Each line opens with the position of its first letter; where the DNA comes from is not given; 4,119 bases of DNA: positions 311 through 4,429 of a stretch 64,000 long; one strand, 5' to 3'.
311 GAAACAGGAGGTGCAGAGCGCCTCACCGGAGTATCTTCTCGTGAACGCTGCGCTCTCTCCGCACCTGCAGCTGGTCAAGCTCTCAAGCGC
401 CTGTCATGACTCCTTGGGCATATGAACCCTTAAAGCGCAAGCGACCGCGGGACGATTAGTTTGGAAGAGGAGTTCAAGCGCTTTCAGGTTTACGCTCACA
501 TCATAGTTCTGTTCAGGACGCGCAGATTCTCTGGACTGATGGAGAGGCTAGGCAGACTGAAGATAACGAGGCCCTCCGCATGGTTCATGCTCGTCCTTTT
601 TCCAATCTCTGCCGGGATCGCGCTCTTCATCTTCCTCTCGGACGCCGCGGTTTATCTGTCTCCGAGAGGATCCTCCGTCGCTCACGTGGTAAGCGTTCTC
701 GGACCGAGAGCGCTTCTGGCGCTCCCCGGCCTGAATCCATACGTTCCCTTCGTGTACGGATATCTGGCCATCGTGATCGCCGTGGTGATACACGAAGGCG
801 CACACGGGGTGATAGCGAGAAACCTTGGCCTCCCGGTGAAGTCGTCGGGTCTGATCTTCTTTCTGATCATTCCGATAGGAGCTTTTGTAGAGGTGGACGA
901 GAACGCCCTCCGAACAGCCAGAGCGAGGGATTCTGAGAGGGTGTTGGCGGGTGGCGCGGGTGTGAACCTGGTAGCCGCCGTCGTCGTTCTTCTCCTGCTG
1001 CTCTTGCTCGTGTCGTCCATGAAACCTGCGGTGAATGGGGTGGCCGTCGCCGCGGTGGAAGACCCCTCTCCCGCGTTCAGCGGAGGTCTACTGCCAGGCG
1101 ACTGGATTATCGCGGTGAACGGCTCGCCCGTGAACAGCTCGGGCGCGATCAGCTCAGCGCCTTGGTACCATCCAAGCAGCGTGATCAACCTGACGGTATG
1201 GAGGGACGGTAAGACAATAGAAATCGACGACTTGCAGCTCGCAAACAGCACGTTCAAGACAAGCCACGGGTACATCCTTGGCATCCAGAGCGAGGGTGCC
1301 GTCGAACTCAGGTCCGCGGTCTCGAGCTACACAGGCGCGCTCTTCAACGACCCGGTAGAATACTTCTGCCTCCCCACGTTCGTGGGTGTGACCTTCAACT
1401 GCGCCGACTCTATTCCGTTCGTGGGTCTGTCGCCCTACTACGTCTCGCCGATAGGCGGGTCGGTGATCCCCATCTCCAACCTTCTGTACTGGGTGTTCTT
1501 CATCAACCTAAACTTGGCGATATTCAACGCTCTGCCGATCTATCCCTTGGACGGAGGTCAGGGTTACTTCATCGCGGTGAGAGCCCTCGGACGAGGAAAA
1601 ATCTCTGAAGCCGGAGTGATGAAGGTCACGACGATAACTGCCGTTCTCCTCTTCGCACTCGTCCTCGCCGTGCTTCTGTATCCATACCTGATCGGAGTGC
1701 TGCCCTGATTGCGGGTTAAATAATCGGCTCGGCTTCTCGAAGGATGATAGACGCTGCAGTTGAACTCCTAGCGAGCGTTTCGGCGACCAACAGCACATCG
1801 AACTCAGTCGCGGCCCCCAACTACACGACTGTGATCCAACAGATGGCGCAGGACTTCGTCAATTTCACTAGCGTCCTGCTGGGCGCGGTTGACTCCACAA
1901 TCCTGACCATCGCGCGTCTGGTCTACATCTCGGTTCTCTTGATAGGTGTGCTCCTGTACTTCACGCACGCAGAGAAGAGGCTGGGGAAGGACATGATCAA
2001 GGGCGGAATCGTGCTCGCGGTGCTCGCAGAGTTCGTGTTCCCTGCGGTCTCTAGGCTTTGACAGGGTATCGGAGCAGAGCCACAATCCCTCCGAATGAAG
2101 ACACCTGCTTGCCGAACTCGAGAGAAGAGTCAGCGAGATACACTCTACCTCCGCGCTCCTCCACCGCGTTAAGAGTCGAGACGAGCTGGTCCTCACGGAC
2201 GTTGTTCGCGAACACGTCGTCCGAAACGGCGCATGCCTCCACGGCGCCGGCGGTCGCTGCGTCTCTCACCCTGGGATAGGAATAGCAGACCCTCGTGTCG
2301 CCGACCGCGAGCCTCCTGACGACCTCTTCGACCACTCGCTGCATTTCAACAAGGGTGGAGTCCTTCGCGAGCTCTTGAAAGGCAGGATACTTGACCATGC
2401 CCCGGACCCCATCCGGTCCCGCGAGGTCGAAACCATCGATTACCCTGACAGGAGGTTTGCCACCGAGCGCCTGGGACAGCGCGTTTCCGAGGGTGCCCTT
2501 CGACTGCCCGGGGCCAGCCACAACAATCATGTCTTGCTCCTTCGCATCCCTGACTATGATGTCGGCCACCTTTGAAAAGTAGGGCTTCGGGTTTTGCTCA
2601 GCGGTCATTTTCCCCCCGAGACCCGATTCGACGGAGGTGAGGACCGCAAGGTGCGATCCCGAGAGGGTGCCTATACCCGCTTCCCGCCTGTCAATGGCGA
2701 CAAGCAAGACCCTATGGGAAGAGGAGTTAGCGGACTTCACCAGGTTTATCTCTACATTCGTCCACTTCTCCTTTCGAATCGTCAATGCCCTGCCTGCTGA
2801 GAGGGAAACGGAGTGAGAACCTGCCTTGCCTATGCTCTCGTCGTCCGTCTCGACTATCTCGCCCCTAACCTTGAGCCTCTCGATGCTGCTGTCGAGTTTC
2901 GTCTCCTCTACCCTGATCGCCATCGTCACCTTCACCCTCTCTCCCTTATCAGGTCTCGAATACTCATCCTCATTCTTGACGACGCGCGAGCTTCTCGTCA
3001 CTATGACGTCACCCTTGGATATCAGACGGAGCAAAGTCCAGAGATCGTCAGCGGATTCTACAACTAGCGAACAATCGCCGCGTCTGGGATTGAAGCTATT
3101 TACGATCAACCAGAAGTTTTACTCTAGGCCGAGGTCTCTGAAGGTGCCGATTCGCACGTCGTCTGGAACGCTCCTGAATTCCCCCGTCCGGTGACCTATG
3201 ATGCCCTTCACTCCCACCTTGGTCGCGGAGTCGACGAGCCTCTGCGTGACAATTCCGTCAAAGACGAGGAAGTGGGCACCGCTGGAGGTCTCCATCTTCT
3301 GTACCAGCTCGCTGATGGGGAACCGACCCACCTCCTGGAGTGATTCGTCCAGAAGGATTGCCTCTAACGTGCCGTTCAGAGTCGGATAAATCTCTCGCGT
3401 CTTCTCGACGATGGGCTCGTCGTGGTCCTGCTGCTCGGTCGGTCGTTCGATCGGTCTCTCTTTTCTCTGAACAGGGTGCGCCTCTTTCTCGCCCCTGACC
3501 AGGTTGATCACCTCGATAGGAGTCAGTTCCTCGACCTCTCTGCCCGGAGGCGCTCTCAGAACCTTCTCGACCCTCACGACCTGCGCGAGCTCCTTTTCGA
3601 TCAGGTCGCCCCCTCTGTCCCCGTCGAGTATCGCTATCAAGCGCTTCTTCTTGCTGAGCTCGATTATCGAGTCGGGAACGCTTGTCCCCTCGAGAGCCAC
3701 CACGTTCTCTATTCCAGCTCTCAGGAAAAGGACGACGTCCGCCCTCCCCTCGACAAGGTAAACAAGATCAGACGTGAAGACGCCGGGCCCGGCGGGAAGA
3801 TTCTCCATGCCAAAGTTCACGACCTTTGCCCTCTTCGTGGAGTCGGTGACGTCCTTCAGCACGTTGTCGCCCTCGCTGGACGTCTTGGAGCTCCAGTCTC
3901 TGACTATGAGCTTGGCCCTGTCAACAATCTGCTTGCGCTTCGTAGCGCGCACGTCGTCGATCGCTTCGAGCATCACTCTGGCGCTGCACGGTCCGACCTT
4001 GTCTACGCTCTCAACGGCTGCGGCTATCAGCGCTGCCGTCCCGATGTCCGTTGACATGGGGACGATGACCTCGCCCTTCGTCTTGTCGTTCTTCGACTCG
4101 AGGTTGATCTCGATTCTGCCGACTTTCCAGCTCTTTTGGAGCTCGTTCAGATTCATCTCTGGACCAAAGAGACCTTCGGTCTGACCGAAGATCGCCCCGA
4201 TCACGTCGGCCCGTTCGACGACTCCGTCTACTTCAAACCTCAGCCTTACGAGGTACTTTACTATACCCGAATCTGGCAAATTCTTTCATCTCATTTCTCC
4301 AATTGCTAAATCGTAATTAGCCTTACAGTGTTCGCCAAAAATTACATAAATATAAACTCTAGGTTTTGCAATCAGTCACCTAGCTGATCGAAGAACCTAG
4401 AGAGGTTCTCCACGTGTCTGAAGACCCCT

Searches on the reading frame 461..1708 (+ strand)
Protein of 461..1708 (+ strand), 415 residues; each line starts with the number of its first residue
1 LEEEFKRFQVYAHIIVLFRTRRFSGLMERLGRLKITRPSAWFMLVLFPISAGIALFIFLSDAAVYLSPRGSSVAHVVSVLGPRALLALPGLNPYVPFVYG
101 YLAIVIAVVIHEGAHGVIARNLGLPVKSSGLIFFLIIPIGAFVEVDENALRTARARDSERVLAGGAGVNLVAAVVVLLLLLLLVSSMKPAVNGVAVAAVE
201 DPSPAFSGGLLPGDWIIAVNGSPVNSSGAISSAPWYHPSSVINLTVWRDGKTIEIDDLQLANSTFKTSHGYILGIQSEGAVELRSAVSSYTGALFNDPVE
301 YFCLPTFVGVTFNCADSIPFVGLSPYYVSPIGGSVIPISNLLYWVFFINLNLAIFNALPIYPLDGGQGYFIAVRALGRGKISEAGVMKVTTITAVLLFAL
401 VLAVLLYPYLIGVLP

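Call 24: search_protein_families(library=pfam, proteins=[window:461-1708:+], max_evalue=0.0001)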
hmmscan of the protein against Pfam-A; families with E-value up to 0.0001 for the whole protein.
window:461-1708:+ (415 aa): 3 families
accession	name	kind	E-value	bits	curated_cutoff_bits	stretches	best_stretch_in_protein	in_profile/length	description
PF02163.28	Peptidase_M50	-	2.1e-23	83.3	27.2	1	100-400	2-221/221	Peptidase family M50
PF13180.12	PDZ_2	-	5.1e-08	33.5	27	1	186-255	6-76/80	PDZ domain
PF17820.7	PDZ_6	-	6.9e-05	22.9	27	0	196-226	2-31/54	PDZ domain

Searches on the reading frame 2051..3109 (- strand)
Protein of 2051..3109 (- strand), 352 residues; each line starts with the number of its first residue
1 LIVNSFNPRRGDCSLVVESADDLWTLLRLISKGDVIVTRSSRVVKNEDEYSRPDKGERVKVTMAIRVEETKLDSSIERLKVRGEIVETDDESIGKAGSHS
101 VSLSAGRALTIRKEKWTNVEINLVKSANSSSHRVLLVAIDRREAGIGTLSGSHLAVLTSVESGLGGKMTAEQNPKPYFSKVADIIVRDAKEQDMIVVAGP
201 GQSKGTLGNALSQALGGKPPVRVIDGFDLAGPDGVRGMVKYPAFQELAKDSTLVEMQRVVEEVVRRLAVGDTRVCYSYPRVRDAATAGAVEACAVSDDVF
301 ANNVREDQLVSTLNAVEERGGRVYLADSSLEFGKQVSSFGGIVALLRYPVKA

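Call 24: search_protein_families(library=pfam, proteins=[window:2051-3109:-], max_evalue=0.0001)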
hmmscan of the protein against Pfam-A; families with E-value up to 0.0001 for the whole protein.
window:2051-3109:- (352 aa): 2 families
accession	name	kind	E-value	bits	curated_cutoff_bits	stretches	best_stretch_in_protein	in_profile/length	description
PF03463.20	eRF1_1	-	3.8e-19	69.3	23.8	1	11-127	14-122/123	eRF1 domain 1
PF03465.20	eRF1_3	-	6.4e-15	56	25.8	1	254-350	2-106/106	eRF1 domain 3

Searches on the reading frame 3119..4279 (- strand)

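Call 24: search_protein_families(library=pfam, proteins=[window:3119-4279:-], max_evalue=0.0001)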
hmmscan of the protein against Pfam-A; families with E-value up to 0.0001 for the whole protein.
window:3119-4279:- (386 aa): 3 families
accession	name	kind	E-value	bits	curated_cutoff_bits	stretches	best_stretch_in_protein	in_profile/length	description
PF13662.12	Toprim_4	-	2.8e-08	34.3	25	1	172-235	2-74/85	Toprim domain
PF13155.12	Toprim_2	-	3.5e-07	30.9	22.1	1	174-238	1-69/88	Toprim-like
PF01751.28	Toprim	-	1.3e-06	28.9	23.1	1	173-241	2-85/96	Toprim domain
